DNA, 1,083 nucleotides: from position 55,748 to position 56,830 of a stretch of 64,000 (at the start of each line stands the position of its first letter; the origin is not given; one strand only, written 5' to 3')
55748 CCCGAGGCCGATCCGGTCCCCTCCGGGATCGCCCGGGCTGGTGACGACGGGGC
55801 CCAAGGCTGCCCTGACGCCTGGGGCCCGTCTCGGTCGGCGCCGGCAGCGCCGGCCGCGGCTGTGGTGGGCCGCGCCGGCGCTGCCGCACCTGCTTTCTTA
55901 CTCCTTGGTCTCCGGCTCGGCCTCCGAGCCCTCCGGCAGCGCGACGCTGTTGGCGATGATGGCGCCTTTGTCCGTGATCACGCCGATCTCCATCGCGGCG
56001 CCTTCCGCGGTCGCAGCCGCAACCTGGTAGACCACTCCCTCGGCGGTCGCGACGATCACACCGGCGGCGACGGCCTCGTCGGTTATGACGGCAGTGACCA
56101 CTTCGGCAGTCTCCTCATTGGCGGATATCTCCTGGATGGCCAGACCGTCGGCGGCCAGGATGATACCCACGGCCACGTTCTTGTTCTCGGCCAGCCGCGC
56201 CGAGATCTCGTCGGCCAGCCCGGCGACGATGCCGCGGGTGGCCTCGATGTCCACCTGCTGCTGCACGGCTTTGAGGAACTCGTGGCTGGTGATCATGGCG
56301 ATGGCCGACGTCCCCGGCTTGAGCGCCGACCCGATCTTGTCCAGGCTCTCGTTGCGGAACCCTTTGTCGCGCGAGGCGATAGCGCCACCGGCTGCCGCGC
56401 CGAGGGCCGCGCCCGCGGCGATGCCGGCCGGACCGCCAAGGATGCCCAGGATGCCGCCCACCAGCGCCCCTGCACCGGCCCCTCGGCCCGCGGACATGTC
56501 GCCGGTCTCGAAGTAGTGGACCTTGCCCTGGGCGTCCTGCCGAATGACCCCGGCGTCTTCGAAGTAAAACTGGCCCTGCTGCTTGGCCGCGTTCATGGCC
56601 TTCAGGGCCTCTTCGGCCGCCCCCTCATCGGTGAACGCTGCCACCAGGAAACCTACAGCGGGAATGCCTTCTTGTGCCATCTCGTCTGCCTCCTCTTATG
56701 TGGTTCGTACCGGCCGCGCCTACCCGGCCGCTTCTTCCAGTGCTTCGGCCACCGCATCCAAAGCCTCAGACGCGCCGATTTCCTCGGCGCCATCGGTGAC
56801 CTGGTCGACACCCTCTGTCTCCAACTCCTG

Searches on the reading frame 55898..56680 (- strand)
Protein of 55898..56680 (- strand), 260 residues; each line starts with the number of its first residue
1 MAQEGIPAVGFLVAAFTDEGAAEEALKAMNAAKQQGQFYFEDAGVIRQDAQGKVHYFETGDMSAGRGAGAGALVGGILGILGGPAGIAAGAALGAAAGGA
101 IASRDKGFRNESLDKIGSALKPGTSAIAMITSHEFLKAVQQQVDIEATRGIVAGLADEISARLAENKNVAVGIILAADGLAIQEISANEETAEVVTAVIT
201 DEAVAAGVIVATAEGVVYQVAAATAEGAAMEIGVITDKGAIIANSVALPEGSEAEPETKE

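Call 8: search_protein_families(library=pfam, proteins=[window:55898-56680:-], max_evalue=0.01)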
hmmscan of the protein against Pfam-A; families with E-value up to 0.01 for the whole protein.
window:55898-56680:- (260 aa): 1 family
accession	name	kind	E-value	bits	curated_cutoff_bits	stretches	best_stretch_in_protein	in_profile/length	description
PF06897.17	DUF1269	-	1e-08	35.8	26.9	1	69-165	2-97/100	Protein of unknown function (DUF1269)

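Call 11: search_protein_families(library=ncbifam, proteins=[window:55898-56680:-], max_evalue=0.01)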
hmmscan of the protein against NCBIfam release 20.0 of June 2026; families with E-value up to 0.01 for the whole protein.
window:55898-56680:- (260 aa): 0 families
